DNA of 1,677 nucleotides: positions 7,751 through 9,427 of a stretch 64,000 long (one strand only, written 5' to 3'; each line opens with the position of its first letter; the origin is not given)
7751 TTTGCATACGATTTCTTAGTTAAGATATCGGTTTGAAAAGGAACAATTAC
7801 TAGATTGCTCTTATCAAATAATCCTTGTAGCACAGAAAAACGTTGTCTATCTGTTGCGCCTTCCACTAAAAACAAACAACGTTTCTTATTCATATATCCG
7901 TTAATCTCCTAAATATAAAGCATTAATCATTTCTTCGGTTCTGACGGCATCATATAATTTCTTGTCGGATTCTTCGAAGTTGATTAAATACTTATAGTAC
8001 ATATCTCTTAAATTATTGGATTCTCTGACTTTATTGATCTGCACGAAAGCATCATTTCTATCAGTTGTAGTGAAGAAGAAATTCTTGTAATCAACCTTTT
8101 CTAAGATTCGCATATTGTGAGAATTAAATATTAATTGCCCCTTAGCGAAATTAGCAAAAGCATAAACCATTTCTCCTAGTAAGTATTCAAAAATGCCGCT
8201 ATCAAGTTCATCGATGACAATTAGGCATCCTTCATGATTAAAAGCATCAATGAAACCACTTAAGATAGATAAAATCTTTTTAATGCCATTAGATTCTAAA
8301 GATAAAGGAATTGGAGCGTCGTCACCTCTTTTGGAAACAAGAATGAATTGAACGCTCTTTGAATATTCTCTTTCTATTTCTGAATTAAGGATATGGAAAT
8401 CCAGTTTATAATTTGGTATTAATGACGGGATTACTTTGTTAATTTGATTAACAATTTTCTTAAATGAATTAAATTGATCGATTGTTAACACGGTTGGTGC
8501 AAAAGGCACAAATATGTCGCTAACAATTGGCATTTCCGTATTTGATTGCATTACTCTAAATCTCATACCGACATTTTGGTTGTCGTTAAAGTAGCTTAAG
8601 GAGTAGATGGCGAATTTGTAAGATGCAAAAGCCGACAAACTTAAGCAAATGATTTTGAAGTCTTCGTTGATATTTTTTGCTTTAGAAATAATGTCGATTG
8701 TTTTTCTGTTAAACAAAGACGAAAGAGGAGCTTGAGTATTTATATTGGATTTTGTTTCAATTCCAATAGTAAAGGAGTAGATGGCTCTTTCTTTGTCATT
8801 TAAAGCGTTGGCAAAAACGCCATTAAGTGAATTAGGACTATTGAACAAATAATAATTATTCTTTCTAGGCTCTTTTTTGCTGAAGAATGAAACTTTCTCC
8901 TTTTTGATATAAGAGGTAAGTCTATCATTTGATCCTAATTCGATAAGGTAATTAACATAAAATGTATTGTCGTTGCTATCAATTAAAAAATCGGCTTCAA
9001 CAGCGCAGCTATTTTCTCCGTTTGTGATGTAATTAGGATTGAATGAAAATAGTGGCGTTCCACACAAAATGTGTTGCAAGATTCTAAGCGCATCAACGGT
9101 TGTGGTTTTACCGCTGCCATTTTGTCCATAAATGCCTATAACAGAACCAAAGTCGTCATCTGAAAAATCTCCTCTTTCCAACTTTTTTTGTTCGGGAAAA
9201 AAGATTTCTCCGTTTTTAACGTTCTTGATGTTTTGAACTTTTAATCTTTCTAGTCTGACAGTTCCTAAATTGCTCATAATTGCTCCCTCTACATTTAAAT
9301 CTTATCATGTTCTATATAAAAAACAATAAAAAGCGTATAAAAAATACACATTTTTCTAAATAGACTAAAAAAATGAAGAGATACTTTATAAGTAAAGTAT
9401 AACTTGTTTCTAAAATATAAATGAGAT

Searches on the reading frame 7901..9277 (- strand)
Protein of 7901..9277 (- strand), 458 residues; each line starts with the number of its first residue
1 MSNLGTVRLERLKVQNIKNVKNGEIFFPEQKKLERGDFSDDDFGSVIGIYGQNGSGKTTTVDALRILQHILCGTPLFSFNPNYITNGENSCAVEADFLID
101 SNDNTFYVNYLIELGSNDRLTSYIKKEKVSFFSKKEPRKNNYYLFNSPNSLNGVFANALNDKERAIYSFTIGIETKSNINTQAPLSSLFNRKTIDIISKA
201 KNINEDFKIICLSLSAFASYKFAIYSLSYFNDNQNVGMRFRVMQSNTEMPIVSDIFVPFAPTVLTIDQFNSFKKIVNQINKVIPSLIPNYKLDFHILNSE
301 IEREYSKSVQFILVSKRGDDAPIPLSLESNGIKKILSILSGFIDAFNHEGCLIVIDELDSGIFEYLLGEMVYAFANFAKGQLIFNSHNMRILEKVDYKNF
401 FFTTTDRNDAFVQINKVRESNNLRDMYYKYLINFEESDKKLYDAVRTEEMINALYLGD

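Call 3: search_protein_families(library=pfam, proteins=[window:7901-9277:-], max_evalue=0.1)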
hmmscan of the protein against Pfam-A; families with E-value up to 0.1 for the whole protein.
window:7901-9277:- (458 aa): 8 families
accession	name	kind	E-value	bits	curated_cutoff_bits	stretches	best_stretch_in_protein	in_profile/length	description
PF13304.12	AAA_21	-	1.2e-12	49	27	1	47-392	2-303/304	AAA domain, putative AbiEii toxin, Type IV TA system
PF02463.25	SMC_N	-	0.00019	21.4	40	1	45-395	25-205/220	RecF/RecN/SMC N terminal domain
PF13555.12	AAA_29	-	0.00038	20.6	27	1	48-80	26-55/61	P-loop containing region of AAA domain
PF13476.12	AAA_23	-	0.0011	20.1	27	1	11-119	1-86/201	AAA domain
PF00005.33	ABC_tran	-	0.0048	17.9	25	1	44-73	11-40/137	ABC transporter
PF00004.35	AAA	-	0.021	15.7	21.2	0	49-65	3-19/131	ATPase family associated with various cellular activities (AAA)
PF13401.12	AAA_22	-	0.058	14.2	27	0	46-65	7-26/130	AAA domain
PF13191.12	AAA_16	-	0.059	14.3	32.6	0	46-65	26-45/167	AAA ATPase domain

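Call 4: search_protein_families(library=padloc, proteins=[window:7901-9277:-], max_evalue=0.1)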
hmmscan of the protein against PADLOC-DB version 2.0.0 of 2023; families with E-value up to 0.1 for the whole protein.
window:7901-9277:- (458 aa): 30 families (the best 25 are shown)
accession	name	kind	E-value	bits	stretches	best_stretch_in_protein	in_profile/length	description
PDLC02335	AbiLi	-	2.3e-27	93.9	1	8-428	49-277/326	AbiLi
PDLC02980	AriA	-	1.9e-13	49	1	47-392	2-303/304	-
PDLC04182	HEC-01A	-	6.4e-10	36.6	1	8-427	3-385/406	-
PDLC04135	mad3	-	6.6e-09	33.8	1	8-394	1-329/374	mads_3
PDLC04391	PDC-M07A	-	2.8e-08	31.2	2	49-182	26-170/412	-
PDLC04611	PDC-M38A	-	9.5e-08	29.9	1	42-362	20-297/383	-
PDLC04608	PDC-M38A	-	1.5e-07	29.4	2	301-395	227-319/367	-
PDLC04393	PDC-M07A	-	2.2e-06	24.9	2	322-397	282-358/435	-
PDLC04176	HEC-01A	-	2.3e-06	25.2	1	300-420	228-347/371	-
PDLC04392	PDC-M07A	-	3.1e-06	24.5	2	320-395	278-354/432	-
PDLC00271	PtuA1|PtuA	-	6.2e-06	24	1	8-117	2-101/421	AAA ATPase domain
PDLC00295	PtuA1|PtuA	-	2.8e-05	21.4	1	9-188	3-174/451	AAA ATPase domain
PDLC00301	PtuA1|PtuA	-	0.00021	18.4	0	10-66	4-57/429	AAA ATPase domain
PDLC00090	GajA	-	0.00029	17.6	0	352-422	321-394/659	AAA ATPase domain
PDLC00515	JetC1|JetC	-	0.00038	16.6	1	41-81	19-58/1212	DUF3584 domain; MukB-like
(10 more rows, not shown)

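Call 6: search_protein_families(library=ncbifam, proteins=[window:7901-9277:-], max_evalue=0.1)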
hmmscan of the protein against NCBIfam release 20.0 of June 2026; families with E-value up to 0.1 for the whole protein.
window:7901-9277:- (458 aa): 8 families
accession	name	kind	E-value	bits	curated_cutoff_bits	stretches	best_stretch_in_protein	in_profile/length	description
NF047739.1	antiphage_MADS3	equivalog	7.4e-05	22.1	420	1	49-72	26-49/427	methylation-associated defense system AAA family ATPase MAD3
TIGR00611.2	recf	equivalog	0.00013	21.3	172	1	46-130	23-105/339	DNA replication/repair protein RecF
NF003361.0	PRK04435.1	equivalog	0.0036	17.1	131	1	198-270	33-105/148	ACT domain-containing protein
TIGR01188.1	drrA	subfamily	0.012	15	312.45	1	44-67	19-42/302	daunorubicin resistance ABC transporter, ATP-binding protein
NF010170.0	PRK13651.1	equivalog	0.017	14.1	432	1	44-77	33-66/308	cobalt transporter ATP-binding subunit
TIGR03185.1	DNA_S_dndD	equivalog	0.022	13.2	245.85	1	46-66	30-50/650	DNA sulfur modification protein DndD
NF000355.4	ribo_prot_ABC_F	equivalog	0.024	13.5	380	1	43-63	338-358/499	ribosomal protection-like ABC-F family protein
TIGR00634.1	recN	equivalog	0.068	12.1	407.85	0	49-118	27-90/563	DNA repair protein RecN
